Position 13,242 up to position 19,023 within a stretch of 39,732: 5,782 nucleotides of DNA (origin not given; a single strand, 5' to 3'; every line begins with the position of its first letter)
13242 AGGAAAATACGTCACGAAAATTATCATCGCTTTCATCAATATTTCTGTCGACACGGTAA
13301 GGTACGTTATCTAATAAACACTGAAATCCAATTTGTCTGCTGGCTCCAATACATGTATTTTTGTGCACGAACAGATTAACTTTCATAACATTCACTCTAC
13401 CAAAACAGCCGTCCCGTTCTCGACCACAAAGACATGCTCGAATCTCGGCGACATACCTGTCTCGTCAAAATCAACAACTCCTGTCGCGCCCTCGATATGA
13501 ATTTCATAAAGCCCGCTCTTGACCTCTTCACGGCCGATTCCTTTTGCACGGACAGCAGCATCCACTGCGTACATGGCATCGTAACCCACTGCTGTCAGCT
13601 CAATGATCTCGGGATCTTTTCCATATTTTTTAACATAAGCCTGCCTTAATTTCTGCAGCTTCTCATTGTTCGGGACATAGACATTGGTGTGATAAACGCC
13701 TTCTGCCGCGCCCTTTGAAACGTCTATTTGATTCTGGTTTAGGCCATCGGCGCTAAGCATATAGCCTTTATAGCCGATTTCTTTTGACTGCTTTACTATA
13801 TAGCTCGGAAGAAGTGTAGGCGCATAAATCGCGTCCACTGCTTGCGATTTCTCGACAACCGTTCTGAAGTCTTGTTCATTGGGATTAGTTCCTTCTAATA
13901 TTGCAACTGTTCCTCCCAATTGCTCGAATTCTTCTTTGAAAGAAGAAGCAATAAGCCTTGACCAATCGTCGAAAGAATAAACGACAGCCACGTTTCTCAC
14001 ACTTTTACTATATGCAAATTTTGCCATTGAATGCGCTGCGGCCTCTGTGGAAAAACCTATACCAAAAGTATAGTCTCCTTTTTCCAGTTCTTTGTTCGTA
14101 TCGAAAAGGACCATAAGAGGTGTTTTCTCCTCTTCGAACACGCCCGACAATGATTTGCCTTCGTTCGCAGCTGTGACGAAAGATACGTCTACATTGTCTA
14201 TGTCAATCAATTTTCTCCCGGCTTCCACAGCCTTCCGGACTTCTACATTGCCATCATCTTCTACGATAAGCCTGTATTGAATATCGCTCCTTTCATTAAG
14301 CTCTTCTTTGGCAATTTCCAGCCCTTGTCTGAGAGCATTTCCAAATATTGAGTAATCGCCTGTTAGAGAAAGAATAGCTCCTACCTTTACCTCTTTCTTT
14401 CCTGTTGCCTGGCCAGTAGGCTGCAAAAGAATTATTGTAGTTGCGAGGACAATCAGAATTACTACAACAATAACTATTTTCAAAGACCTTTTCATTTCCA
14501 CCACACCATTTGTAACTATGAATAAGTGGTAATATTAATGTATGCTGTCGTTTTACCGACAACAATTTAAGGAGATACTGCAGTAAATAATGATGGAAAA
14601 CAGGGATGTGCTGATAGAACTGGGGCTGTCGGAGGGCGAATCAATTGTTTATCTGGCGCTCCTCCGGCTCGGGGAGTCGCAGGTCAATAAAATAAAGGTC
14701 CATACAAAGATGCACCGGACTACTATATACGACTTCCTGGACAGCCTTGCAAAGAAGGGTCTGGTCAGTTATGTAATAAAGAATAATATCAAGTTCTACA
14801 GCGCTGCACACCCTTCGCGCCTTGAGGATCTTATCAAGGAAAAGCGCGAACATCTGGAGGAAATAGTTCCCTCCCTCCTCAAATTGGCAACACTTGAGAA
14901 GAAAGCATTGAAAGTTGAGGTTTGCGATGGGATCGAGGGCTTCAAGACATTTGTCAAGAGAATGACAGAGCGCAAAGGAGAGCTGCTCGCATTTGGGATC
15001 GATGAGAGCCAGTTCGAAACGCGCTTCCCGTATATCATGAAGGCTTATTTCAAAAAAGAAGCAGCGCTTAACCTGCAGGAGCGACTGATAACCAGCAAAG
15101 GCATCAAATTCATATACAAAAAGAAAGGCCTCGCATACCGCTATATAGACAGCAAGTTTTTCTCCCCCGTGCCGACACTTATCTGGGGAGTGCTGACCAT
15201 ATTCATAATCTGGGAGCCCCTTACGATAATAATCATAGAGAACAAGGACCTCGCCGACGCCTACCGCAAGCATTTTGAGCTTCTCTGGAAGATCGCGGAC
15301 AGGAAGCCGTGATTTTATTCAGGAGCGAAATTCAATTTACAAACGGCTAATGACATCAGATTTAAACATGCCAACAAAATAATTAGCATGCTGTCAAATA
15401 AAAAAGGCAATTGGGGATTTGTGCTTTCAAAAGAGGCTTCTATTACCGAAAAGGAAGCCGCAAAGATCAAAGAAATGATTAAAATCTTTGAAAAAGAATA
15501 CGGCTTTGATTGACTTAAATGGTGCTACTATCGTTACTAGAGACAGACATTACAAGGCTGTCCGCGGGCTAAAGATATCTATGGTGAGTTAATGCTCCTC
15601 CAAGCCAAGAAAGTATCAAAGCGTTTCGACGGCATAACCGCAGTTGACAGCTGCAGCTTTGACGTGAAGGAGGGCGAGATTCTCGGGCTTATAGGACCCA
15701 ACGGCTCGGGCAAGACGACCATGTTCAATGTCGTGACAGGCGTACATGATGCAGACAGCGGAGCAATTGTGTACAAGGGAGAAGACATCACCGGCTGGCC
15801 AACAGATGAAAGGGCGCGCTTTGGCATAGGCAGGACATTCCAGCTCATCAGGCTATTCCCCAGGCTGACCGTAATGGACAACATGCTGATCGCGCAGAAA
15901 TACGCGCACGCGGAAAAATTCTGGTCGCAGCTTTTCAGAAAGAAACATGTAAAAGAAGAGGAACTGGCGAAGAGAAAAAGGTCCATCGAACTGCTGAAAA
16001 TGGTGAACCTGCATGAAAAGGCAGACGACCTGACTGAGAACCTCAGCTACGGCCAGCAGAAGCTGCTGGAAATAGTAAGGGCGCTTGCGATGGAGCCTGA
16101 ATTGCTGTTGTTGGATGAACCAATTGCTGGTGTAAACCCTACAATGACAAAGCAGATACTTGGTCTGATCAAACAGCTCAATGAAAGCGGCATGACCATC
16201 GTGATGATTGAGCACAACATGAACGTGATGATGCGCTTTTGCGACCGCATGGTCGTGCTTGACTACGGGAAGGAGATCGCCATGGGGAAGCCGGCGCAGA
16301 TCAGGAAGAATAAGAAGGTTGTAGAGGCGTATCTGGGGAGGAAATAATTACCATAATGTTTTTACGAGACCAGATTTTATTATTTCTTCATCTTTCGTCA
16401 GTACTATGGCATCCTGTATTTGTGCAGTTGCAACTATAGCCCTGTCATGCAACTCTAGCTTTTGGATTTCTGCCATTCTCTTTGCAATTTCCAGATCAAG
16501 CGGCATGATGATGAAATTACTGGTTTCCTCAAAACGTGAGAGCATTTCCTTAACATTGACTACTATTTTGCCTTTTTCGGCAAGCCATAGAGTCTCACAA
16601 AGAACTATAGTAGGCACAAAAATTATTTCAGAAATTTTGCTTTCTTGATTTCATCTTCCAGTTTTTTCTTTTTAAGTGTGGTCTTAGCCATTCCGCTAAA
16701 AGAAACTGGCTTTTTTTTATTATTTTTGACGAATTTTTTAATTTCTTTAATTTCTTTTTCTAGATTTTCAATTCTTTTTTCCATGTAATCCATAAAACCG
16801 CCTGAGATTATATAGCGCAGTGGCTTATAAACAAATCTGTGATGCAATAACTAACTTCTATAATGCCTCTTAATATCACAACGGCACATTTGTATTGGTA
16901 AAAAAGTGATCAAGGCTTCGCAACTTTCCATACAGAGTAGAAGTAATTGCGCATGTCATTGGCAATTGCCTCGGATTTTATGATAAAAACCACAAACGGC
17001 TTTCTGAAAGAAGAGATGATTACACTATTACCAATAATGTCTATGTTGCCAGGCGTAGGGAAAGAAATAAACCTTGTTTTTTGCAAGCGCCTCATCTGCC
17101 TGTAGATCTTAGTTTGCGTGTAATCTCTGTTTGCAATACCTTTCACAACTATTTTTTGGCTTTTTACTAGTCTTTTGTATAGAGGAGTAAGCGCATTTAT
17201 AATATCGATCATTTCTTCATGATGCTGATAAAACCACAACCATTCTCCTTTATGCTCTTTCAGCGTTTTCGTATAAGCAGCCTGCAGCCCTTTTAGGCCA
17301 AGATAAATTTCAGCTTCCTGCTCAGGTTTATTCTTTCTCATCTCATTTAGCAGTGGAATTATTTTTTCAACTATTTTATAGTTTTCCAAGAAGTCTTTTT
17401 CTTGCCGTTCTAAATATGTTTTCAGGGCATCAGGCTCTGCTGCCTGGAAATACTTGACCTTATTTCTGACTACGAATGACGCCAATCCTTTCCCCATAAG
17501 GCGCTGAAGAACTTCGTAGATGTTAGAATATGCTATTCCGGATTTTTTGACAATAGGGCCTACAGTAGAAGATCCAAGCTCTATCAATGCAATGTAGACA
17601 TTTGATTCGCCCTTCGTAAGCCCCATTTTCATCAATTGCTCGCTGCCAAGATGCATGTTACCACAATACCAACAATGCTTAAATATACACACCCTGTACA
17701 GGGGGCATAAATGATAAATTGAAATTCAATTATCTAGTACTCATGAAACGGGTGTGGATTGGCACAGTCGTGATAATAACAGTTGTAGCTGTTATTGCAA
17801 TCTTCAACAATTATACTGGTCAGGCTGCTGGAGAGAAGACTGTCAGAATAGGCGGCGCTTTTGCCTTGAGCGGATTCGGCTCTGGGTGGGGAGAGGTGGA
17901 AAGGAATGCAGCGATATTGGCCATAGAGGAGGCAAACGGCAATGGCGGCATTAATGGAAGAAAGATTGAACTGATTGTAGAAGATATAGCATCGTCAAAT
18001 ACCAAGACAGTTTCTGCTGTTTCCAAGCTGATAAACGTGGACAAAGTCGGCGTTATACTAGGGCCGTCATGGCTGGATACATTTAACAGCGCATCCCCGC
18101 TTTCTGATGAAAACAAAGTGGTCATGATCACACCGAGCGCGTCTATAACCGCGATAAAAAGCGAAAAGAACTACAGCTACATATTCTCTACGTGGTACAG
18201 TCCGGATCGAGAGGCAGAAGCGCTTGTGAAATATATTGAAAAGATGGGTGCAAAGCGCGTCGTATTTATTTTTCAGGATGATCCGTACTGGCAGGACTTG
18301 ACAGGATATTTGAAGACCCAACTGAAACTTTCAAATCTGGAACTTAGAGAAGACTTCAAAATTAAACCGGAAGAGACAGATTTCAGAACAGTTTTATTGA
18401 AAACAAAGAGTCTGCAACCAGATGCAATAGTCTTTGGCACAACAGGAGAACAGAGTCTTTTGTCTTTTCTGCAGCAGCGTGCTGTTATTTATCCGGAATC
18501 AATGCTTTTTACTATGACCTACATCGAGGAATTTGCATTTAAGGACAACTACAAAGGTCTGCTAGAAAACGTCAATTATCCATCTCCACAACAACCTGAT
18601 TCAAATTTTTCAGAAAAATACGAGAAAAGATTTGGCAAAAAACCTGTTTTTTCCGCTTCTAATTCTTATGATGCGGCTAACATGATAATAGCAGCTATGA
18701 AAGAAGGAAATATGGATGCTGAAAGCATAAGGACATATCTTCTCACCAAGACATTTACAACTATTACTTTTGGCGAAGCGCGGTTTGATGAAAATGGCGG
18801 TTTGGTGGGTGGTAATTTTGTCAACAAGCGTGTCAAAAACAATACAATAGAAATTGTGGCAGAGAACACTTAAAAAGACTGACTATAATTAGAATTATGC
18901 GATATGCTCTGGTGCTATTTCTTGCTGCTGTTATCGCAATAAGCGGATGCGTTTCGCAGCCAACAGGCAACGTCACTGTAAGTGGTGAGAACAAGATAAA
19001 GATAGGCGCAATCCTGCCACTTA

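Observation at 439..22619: Every core liv transporter gene, and recQ, sits immediately behind a PIN-toxin TA pair on the same strand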

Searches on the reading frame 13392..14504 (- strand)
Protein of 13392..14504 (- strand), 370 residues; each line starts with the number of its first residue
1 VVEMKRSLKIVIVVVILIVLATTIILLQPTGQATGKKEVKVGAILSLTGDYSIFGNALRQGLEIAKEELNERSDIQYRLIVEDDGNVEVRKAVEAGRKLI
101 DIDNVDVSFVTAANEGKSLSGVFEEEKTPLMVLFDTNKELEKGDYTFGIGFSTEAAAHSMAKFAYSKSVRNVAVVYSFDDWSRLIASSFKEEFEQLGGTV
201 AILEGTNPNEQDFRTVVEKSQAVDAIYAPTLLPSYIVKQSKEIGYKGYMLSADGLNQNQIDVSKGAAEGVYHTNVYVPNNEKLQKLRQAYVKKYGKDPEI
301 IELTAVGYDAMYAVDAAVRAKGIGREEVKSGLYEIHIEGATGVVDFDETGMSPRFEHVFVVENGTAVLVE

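Call 8: search_protein_families(library=pfam, proteins=[window:13392-14504:-], max_evalue=0.01)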
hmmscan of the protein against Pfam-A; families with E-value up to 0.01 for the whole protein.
window:13392-14504:- (370 aa): 4 families
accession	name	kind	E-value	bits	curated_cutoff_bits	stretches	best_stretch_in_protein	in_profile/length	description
PF13458.12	Peripla_BP_6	-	6.7e-41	141.5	31.7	1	38-349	1-325/343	Periplasmic binding protein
PF01094.35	ANF_receptor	-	1e-11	44.9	25.4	1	145-351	95-339/353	Receptor family ligand binding region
PF13433.12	Peripla_BP_5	-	7.3e-08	32.3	27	1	39-347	1-321/363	Periplasmic binding protein domain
PF04348.19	LppC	-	9.2e-06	25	28.8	1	39-207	219-384/563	LppC putative lipoprotein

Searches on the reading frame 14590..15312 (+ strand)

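Call 8: search_protein_families(library=pfam, proteins=[window:14590-15312:+], max_evalue=0.01)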
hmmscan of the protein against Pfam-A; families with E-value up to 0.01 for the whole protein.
window:14590-15312:+ (240 aa): 1 family
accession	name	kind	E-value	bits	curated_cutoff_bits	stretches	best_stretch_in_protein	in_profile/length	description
PF01978.25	TrmB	-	9.1e-14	51.5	25.6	1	10-75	3-67/68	Sugar-specific transcriptional regulator TrmB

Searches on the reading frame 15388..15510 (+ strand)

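Call 23: search_protein_families(library=ncbifam, proteins=[window:15388-15510:+], max_evalue=1)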
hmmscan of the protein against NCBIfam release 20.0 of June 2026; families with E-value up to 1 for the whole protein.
window:15388-15510:+ (41 aa): 1 family
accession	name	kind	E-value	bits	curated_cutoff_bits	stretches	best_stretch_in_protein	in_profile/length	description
TIGR01840.1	esterase_phb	subfamily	0.16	11.4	107.85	1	4-41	56-93/213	PHB depolymerase family esterase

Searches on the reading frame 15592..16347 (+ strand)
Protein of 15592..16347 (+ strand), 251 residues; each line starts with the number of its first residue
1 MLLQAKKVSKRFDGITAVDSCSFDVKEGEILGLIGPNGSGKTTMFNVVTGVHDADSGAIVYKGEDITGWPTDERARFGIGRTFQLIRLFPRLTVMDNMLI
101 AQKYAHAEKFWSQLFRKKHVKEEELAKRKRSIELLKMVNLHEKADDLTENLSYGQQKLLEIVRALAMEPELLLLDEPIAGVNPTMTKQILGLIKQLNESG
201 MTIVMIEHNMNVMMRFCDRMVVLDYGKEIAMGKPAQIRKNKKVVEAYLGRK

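Call 6: search_protein_families(library=pfam, proteins=[window:15592-16347:+], max_evalue=0.01)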
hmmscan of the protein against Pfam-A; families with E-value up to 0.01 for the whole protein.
window:15592-16347:+ (251 aa): 4 families
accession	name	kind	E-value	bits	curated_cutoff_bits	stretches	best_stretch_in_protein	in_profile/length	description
PF00005.33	ABC_tran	-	8.5e-33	114.3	25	1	19-179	2-137/137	ABC transporter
PF13304.12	AAA_21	-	5e-11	43.7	27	2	149-209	236-299/304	AAA domain, putative AbiEii toxin, Type IV TA system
PF12399.14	BCA_ABC_TP_C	-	1.6e-08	34.4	25.5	1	229-250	3-24/27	Branched-chain amino acid ATP-binding cassette transporter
PF02463.25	SMC_N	-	0.00067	19.6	40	0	30-47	26-43/220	RecF/RecN/SMC N terminal domain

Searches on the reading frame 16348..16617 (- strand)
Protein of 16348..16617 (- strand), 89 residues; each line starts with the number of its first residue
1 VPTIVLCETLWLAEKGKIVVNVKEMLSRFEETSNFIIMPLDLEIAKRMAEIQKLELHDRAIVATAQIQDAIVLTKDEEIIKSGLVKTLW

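Call 36: search_protein_families(library=pfam, proteins=[window:16348-16617:-], max_evalue=0.01)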
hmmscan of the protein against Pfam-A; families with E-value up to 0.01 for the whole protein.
window:16348-16617:- (89 aa): 2 families
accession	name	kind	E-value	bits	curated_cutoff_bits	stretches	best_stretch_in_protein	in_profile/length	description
PF01850.27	PIN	-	9.1e-09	36.4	23.6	1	1-80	33-115/120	PIN domain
PF18480.7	DUF5615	-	0.0072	16.6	23.8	0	48-77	27-56/110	Domain of unknown function (DUF5615)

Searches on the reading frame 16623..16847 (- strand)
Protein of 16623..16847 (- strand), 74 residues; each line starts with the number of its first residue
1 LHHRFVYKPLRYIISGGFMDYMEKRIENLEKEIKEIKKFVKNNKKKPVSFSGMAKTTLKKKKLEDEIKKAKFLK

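Call 36: search_protein_families(library=pfam, proteins=[window:16623-16847:-], max_evalue=0.01)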
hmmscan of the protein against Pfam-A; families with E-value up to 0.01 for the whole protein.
window:16623-16847:- (74 aa): 1 family
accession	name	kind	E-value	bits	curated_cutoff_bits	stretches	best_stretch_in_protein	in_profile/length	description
PF06825.17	HSBP1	-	0.0018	18.5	28.6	1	19-36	29-46/51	Heat shock factor binding protein 1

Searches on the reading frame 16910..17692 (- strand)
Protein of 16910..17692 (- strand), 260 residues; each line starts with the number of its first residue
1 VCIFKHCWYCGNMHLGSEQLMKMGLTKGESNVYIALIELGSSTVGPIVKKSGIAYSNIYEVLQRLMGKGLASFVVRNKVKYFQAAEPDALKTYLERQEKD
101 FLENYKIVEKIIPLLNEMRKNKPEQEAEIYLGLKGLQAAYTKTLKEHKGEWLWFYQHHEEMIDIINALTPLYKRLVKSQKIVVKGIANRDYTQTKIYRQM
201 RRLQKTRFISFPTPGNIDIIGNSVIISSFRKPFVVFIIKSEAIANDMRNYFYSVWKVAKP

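Call 8: search_protein_families(library=pfam, proteins=[window:16910-17692:-], max_evalue=0.01)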
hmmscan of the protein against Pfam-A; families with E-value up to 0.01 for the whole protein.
window:16910-17692:- (260 aa): 1 family
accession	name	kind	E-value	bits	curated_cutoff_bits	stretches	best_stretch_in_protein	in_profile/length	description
PF01978.25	TrmB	-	4.3e-17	62.2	25.6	1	20-86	1-66/68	Sugar-specific transcriptional regulator TrmB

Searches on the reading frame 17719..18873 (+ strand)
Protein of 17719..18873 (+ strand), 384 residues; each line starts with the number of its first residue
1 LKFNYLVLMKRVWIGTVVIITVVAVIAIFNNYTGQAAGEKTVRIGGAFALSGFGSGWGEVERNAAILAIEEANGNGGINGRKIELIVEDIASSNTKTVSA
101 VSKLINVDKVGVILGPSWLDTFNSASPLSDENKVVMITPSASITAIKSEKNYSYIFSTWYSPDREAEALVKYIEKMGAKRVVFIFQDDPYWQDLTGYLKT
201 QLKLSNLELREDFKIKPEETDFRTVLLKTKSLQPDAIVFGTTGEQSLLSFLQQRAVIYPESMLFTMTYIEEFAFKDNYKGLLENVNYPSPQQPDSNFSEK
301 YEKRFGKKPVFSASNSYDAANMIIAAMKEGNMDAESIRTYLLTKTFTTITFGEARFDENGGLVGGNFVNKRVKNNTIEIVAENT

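Call 8: search_protein_families(library=pfam, proteins=[window:17719-18873:+], max_evalue=0.01)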
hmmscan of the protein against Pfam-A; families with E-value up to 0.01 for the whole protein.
window:17719-18873:+ (384 aa): 3 families
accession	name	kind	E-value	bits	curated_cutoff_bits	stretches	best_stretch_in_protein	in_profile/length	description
PF13458.12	Peripla_BP_6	-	7.7e-50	170.9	31.7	1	41-361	1-328/343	Periplasmic binding protein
PF01094.35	ANF_receptor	-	1.9e-24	86.8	25.4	1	62-363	3-341/353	Receptor family ligand binding region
PF13433.12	Peripla_BP_5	-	9e-20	71.5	27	1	42-356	1-320/363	Periplasmic binding protein domain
